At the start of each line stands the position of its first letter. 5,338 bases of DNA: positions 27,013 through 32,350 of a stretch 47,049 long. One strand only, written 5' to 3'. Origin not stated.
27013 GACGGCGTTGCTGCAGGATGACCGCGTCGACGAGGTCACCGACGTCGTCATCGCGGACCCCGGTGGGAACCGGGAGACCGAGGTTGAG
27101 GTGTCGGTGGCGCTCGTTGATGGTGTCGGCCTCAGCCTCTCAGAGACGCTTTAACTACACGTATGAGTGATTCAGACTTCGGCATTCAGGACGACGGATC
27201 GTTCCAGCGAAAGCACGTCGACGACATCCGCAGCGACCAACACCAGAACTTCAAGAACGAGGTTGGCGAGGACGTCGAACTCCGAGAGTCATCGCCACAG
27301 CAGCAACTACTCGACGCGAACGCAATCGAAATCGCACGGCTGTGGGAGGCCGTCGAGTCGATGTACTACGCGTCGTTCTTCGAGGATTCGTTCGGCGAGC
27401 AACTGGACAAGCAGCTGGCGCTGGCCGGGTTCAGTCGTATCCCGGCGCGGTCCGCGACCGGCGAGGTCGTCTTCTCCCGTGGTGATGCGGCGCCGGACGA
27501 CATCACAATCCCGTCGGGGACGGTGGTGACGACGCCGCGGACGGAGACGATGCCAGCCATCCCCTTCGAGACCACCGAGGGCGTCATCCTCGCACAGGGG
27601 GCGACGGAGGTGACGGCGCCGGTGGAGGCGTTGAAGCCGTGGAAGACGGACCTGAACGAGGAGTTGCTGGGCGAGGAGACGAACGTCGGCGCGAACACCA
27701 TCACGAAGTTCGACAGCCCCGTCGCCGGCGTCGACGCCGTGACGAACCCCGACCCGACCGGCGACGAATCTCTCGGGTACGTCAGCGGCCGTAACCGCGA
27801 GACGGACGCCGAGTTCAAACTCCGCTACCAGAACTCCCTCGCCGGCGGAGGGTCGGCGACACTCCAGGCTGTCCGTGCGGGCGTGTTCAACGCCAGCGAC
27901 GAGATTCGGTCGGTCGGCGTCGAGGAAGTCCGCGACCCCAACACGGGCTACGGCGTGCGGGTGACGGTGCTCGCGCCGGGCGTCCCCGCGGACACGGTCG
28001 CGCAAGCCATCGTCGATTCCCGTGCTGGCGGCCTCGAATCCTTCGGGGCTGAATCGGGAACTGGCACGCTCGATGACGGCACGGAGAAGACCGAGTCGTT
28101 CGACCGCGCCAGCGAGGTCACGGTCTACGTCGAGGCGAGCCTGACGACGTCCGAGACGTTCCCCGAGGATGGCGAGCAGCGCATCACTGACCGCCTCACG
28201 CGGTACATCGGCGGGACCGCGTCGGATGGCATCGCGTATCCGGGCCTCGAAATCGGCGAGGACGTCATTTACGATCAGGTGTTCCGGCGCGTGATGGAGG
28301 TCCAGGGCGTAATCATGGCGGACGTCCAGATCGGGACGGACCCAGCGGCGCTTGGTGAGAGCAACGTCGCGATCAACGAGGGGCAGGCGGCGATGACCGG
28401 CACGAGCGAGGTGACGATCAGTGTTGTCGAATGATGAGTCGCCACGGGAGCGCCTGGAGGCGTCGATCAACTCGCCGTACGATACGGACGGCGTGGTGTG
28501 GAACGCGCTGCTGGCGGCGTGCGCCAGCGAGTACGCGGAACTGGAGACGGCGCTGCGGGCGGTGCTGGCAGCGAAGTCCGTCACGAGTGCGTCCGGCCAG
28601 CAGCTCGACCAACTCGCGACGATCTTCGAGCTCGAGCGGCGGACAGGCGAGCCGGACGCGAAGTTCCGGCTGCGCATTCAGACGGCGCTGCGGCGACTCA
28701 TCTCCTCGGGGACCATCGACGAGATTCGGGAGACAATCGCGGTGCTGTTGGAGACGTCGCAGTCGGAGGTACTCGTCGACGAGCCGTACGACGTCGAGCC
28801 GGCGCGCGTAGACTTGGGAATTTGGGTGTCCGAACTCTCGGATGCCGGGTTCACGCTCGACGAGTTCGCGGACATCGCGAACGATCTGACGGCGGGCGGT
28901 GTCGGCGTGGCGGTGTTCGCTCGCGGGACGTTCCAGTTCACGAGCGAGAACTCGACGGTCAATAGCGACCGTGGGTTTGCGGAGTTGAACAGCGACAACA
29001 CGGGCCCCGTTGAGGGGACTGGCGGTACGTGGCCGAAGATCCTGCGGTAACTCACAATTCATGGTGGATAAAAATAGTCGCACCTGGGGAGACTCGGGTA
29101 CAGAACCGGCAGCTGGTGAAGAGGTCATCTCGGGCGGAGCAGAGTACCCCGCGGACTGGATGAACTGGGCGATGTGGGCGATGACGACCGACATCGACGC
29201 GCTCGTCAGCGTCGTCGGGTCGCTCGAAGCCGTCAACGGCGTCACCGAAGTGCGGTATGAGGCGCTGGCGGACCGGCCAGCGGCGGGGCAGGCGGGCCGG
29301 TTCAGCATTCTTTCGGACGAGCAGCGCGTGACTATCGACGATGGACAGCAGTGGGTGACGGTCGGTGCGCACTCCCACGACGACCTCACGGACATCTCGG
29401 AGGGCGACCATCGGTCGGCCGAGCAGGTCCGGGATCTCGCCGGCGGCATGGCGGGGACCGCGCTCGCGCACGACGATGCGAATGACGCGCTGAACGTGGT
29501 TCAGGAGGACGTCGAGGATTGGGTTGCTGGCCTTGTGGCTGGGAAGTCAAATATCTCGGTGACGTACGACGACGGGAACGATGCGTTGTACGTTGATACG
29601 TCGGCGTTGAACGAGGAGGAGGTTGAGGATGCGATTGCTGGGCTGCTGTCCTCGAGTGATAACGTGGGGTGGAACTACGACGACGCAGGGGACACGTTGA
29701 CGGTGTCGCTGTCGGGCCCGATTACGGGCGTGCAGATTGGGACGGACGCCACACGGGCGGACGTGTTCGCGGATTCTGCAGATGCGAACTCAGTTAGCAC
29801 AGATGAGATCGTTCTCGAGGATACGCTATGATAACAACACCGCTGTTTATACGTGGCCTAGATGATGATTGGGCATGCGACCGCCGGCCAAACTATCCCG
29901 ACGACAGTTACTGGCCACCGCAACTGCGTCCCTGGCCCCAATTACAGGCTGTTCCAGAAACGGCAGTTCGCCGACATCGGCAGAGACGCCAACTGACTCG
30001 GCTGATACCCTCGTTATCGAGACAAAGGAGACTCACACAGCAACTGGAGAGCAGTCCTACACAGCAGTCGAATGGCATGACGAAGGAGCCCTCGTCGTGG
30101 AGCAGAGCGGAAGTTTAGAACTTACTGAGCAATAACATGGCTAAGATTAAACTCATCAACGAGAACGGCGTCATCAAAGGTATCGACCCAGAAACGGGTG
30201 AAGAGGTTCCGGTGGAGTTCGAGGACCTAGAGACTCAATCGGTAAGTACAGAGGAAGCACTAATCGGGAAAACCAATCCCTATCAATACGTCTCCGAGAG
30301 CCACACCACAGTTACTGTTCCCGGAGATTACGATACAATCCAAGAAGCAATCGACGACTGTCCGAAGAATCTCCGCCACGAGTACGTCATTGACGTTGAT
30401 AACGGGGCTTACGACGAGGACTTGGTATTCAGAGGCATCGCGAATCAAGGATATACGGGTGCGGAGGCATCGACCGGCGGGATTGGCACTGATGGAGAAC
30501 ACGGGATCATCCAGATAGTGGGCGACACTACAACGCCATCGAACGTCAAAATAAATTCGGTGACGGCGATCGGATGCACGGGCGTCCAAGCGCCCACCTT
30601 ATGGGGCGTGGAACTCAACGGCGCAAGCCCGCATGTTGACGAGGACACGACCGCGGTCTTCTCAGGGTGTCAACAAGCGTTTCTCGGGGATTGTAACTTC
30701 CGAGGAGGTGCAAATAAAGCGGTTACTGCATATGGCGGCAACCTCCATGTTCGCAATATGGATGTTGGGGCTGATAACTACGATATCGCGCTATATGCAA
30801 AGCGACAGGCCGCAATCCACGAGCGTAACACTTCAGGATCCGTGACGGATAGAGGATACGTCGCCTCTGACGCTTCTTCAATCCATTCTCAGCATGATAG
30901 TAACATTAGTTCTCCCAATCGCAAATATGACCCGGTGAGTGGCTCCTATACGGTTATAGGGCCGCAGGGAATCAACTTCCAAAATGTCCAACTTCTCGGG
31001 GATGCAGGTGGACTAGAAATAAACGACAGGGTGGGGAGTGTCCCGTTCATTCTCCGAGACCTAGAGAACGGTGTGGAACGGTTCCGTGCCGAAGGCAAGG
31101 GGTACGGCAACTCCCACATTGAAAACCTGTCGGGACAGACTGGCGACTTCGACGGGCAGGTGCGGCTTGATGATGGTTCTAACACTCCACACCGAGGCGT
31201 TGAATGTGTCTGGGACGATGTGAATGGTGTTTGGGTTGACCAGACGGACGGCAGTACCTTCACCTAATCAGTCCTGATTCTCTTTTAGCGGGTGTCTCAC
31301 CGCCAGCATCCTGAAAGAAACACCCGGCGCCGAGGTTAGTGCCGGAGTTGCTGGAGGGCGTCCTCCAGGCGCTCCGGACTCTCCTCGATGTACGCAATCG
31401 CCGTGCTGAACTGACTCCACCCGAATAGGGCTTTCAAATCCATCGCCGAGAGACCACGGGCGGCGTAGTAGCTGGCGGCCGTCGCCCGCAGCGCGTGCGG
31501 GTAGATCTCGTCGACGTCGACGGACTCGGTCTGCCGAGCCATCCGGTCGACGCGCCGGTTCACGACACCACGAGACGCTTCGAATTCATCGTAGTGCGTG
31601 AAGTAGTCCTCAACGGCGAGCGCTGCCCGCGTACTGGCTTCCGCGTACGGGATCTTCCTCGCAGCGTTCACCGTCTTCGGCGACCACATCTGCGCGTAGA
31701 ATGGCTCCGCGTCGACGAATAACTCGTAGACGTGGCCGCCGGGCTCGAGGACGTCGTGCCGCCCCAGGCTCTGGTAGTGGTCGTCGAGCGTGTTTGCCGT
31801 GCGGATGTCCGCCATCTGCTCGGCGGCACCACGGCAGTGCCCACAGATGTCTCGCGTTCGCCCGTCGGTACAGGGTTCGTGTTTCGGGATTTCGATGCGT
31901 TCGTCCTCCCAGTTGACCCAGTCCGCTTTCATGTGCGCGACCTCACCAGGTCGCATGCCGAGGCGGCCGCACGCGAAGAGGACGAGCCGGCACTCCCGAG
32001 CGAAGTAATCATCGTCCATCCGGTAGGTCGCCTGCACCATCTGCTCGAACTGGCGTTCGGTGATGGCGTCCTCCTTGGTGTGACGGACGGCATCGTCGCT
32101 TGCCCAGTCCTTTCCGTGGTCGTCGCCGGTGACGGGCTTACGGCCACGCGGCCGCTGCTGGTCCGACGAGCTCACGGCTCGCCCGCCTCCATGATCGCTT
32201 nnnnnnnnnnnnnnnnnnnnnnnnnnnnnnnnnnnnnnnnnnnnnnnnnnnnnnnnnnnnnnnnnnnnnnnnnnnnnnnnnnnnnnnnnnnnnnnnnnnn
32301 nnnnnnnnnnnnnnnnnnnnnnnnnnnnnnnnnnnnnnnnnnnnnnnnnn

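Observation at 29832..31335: Low-G+C, promoter-equipped cassette: Tat lipoprotein plus beta-helix receptor-binding protein (possible Llp-like receptor masking)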

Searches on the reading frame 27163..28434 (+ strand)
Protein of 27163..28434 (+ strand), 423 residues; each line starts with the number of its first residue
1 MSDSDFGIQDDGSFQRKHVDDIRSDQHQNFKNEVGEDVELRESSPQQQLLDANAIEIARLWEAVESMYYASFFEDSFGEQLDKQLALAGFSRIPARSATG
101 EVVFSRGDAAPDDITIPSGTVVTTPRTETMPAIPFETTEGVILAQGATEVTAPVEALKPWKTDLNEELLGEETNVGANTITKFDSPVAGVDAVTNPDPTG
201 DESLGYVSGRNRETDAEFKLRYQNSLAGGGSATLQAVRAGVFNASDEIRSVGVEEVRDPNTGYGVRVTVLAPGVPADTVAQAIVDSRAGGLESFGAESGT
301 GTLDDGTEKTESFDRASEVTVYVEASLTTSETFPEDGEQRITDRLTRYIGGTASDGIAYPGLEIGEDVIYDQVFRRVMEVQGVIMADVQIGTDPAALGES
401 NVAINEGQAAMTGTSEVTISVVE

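Call 8: search_protein_families(library=pfam, proteins=[window:27163-28434:+], max_evalue=0.1)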
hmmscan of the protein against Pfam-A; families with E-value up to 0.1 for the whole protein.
window:27163-28434:+ (423 aa): 1 family
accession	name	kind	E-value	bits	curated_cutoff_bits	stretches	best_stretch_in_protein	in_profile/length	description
PF04865.19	Baseplate_J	-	1.1e-14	54.7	21.1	1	78-226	2-126/255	Baseplate J-like protein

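Call 9: search_protein_families(library=phrogs, proteins=[window:27163-28434:+], max_evalue=0.1)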
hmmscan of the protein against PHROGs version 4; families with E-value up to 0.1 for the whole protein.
window:27163-28434:+ (423 aa): 3 families
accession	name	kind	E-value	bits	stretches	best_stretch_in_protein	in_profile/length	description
phrog_6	-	tail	8.8e-57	194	1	10-422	63-408/548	baseplate wedge subunit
phrog_34452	-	unknown function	4.1e-12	47.1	1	6-198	2-174/175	-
phrog_21670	-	unknown function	0.00016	22.3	1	81-152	73-139/152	-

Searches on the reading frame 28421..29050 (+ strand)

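Call 8: search_protein_families(library=pfam, proteins=[window:28421-29050:+], max_evalue=0.1)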
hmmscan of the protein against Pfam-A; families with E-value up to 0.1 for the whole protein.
window:28421-29050:+ (209 aa): 1 family
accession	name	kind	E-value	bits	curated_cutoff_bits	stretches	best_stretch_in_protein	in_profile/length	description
PF09684.15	Tail_P2_I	-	0.039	14.3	20.6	1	31-136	12-115/139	Phage tail protein (Tail_P2_I)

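Call 9: search_protein_families(library=phrogs, proteins=[window:28421-29050:+], max_evalue=0.1)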
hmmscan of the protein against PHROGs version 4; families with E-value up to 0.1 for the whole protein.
window:28421-29050:+ (209 aa): 12 families
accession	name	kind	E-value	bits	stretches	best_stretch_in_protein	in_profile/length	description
phrog_1160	-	tail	7.6e-29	101.8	1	7-199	15-219/528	baseplate protein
phrog_6277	-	unknown function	1.6e-08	35.2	1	28-107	27-105/280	-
phrog_4017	-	tail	1.2e-07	32.5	1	23-167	23-159/285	baseplate protein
phrog_4411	-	head and packaging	2.5e-07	30.2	1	23-124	18-117/834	virion structural protein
phrog_7378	-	tail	1.1e-06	28.4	1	29-123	37-129/736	baseplate protein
phrog_2386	-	head and packaging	5.2e-05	22.5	1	29-123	27-119/1012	virion structural protein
phrog_6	-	tail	0.00012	21.8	1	21-76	93-148/548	baseplate wedge subunit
phrog_4056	-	tail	0.00032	21.3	1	51-120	60-128/219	baseplate protein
phrog_13726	-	unknown function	0.00049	19.6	1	26-123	22-117/800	-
phrog_26379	-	unknown function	0.0016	19.3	1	14-108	15-110/219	-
phrog_5502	-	unknown function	0.0022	16.4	1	49-123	44-116/1568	-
phrog_5857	-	tail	0.045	14.1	1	54-128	56-130/220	baseplate wedge subunit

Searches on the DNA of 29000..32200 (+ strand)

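Call 50: search_dna_similar(query=window:29000-32200:+, collection=plasmids, mode=near)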
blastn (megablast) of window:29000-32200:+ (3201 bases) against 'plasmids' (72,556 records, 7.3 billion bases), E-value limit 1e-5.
Records with a match: 1; places in all: 1; records where one place covers at least 80% of the query: 0.
Best place of each record, by identity: 90-95% 1.
By first word of the organism name: Halobacterium 1.
By predicted mobility (MOB-suite, as given by PLSDB): non-mobilizable 1.
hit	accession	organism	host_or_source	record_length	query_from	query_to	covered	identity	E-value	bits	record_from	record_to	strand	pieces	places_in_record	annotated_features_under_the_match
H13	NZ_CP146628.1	Halobacterium salinarum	-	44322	1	3201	69%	94.9%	0e+0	3425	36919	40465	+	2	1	hypothetical protein (x4) | tyrosine-type recombinase/integrase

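Call 53: get_annotated_region(hit=H13, flank=6000)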
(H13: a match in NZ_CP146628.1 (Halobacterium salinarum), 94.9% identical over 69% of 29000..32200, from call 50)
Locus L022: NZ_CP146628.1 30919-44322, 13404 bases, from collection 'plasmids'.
description: Halobacterium salinarum strain KBTZ03 plasmid pKBTZ03_443, complete sequence
organism: Halobacterium salinarum (NCBI taxid 2242)
taxonomy: Archaea; Euryarchaeota; Halobacteria; Halobacteriales; Halobacteriaceae; Halobacterium; Halobacterium salinarum
host: -; source: -; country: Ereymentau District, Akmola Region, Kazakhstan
typing (MOB-suite, as given by PLSDB): non-mobilizable
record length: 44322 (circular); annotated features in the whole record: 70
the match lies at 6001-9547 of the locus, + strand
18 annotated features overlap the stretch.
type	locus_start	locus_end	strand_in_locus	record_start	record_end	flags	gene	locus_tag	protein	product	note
CDS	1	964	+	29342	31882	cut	-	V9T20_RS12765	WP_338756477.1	phage tail tape measure protein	GO:0016032 - viral process [Evidence IEA]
CDS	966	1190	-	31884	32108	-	-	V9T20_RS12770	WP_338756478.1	hypothetical protein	-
CDS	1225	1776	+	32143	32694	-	-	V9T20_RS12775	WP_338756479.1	hypothetical protein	-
CDS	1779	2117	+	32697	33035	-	-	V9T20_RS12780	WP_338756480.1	hypothetical protein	-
CDS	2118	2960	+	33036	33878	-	-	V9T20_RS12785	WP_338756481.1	hypothetical protein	-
CDS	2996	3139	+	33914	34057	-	-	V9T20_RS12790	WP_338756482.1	hypothetical protein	-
CDS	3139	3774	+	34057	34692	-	-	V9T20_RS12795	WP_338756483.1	hypothetical protein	-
CDS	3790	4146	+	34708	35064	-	-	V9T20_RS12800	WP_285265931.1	DUF2634 domain-containing protein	-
CDS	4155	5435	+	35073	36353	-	-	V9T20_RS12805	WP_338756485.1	baseplate J/gp47 family protein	-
CDS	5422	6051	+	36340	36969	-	-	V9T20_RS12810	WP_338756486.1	hypothetical protein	-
CDS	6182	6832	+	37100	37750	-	-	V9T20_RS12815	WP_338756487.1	hypothetical protein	-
CDS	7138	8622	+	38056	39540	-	-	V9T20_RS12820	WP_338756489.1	hypothetical protein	-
CDS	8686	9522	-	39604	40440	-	-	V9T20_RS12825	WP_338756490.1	tyrosine-type recombinase/integrase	GO:0015074 - DNA integration [Evidence IEA]; GO:0006310 - DNA recombination [Evidence IEA]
CDS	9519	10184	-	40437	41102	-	-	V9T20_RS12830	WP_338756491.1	hypothetical protein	-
CDS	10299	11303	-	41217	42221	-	-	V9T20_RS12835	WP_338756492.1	site-specific integrase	GO:0015074 - DNA integration [Evidence IEA]; GO:0006310 - DNA recombination [Evidence IEA]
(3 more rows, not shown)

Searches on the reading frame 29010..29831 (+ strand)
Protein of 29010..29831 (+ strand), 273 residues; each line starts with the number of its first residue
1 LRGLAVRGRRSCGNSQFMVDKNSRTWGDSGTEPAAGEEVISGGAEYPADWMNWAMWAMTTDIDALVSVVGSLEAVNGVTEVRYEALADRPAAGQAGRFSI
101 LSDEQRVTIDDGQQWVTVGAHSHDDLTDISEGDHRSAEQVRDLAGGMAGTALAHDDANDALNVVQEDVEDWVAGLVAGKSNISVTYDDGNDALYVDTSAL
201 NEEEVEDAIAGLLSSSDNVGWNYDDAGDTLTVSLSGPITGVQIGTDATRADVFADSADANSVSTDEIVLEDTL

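Call 8: search_protein_families(library=pfam, proteins=[window:29010-29831:+], max_evalue=0.1)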
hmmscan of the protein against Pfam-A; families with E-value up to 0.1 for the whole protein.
window:29010-29831:+ (273 aa): 3 families
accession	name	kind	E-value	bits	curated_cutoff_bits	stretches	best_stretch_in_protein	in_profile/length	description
PF10049.14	DUF2283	-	0.013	16.1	23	0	184-227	2-38/49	Protein of unknown function (DUF2283)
PF06224.18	AlkZ-like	-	0.042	13.9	25.9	1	156-226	189-258/329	DNA glycosylase AlkZ-like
PF02368.24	Big_2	-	0.054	13.9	22.8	0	172-194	54-76/79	Bacterial Ig-like domain (group 2)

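Call 9: search_protein_families(library=phrogs, proteins=[window:29010-29831:+], max_evalue=0.1)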
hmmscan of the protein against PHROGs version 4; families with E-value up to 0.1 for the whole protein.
window:29010-29831:+ (273 aa): 1 family
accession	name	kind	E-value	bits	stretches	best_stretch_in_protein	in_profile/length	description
phrog_15416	-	unknown function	0.027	14.5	1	157-201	26-69/478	-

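Call 114: find_related_loci(query=window:29061-29828:+, collection=viral_contigs, flank=6000)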
Query window:29061-29828:+ (256 aa) in viral_contigs; peptide patterns used: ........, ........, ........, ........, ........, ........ (x = any residue, [..] = any of these).
6 stretches matched a pattern; 2 encode a relative of the query (tblastn E <= 1e-3); 2 distinct loci.
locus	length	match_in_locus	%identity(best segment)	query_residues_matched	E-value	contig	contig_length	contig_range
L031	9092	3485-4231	96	1-249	4e-158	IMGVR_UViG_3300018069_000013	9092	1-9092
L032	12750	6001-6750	77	1-250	3e-128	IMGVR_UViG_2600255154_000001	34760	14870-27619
